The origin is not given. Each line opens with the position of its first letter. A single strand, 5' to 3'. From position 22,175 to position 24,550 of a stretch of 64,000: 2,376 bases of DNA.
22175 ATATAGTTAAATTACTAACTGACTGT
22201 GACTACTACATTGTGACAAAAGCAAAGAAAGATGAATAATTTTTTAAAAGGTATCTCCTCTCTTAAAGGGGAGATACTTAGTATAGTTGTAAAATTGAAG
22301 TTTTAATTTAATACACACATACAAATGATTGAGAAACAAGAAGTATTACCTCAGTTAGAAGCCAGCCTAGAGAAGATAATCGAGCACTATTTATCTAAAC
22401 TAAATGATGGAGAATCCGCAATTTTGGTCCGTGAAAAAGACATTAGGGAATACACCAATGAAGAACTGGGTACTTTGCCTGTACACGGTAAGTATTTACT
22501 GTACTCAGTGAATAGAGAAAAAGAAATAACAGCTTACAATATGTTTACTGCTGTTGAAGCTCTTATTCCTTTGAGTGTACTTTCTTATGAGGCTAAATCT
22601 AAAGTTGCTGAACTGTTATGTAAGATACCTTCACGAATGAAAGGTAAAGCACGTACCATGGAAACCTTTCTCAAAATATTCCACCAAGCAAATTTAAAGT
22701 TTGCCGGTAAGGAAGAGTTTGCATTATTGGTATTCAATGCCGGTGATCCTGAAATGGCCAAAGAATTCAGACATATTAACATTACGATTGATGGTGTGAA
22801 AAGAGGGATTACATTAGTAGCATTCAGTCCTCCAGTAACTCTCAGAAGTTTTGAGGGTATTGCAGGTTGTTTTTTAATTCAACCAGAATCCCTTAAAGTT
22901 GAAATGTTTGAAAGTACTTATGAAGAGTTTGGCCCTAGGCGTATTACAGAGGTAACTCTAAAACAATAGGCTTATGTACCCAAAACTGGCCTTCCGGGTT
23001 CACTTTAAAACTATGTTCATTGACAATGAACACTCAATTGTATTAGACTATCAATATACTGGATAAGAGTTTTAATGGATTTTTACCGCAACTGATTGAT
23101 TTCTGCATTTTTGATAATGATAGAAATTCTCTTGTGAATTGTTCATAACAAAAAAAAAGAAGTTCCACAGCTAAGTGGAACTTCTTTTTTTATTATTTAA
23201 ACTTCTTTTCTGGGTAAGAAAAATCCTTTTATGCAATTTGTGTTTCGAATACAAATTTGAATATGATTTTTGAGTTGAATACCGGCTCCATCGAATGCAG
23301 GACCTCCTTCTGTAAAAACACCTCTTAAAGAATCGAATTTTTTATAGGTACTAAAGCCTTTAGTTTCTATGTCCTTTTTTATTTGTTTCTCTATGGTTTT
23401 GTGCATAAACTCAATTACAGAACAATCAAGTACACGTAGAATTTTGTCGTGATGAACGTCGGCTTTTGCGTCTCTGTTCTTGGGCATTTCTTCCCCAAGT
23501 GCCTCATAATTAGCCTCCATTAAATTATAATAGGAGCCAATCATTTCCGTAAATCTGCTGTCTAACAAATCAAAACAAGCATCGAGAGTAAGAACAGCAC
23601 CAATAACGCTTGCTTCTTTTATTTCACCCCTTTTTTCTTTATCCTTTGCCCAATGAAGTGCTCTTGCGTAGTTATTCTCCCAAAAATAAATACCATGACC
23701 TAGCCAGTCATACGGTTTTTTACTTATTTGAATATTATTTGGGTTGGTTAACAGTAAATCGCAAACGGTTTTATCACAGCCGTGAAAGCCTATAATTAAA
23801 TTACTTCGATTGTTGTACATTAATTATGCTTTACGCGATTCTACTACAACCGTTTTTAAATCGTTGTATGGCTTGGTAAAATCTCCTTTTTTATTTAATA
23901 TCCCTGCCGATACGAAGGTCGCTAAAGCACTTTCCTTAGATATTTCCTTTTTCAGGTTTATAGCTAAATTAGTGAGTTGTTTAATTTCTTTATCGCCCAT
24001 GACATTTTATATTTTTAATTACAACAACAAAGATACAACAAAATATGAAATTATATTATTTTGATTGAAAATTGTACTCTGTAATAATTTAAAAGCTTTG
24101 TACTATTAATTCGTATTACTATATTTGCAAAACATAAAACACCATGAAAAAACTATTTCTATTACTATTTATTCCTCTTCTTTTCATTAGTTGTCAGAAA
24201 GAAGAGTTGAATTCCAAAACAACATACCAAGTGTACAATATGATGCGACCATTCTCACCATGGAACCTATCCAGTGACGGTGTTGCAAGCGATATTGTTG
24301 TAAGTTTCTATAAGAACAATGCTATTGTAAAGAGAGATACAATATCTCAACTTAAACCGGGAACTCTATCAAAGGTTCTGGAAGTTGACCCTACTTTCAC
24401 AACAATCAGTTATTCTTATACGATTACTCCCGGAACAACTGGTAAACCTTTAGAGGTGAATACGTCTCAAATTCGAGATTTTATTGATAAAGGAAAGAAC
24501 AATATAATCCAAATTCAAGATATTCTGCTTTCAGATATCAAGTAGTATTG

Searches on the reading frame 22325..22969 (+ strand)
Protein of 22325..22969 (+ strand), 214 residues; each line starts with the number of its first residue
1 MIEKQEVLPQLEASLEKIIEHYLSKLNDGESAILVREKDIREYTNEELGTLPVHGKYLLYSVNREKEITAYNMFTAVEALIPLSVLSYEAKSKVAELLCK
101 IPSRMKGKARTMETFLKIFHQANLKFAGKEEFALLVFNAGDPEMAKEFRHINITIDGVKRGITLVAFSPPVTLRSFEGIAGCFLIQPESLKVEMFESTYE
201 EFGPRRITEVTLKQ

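Call 22: search_protein_families(library=phrogs, proteins=[window:22325-22969:+], max_evalue=0.001)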
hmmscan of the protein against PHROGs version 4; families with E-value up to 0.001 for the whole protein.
window:22325-22969:+ (214 aa): 0 families

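Call 81: find_related_loci(query=window:22325-22969:+, collection=viral_contigs, flank=5000)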
Query window:22325-22969:+ (214 aa) in viral_contigs; peptide patterns used: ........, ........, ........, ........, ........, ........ (x = any residue, [..] = any of these).
8 stretches matched a pattern, but none encodes a relative of the query by tblastn (E <= 1e-3).

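Call 96: search_protein_families(library=pfam, proteins=[window:22325-22969:+], max_evalue=0.001)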
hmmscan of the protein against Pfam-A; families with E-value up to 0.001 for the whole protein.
window:22325-22969:+ (214 aa): 0 families

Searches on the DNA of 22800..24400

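Call 105: search_rna_families(source=window, start=22800, end=24400, threshold=evalue, max_evalue=1)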
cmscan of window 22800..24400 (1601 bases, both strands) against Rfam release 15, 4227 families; matches with E-value up to 1: 13.
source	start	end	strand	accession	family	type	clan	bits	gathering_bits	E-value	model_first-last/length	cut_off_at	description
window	23147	23232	-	RF02075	STnc230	Gene; sRNA;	-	31.4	50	0.031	1-83/83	no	Enterobacterial sRNA STnc230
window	23150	23193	-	RF03623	mir-1252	Gene; miRNA;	-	29.2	70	0.02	1-65/65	no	mir-1252 microRNA precursor family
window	23150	23193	+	RF03623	mir-1252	Gene; miRNA;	-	28.1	70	0.037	1-65/65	no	mir-1252 microRNA precursor family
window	23118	23200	+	RF00238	ctRNA_pND324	Gene; antisense;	-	26.3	45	0.34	1-86/86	no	ctRNA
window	23134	23187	+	RF02844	RefA9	Gene; antisense;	-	25.8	49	0.27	1-64/64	no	Enterococcus sRNA A9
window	23151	23192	-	RF03483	MIR319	Gene; miRNA;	-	25.7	54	0.01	1-92/92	no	MIR319 microRNA precursor family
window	23134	23199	+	RF02366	Yfr19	Gene; sRNA;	-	24.3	70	0.75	1-82/82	no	Cyanobacterial functional RNA 19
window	23153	23237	-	RF01859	Phe_leader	Cis-reg; leader;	-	23.7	55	0.36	1-125/125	no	Phenylalanine leader peptide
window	23151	23192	+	RF03483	MIR319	Gene; miRNA;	-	22.8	54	0.067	1-92/92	no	MIR319 microRNA precursor family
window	23149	23262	-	RF02363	Yfr11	Gene; sRNA;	-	22.6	44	0.97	1-144/144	no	Cyanobacterial functional RNA 11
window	23152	23258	-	RF04184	BTnc060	Gene; sRNA;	-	22.3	228.9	0.93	1-213/213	no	Bacteroides sRNA BTnc060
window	23153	23313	-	RF01416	NrrF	Gene; antisense;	-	22.2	60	0.11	1-160/160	no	NrrF RNA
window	23111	23197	+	RF00619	U6atac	Gene; snRNA; splicing;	CL00009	15.6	33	0.46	36-126/126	no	U6atac minor spliceosomal RNA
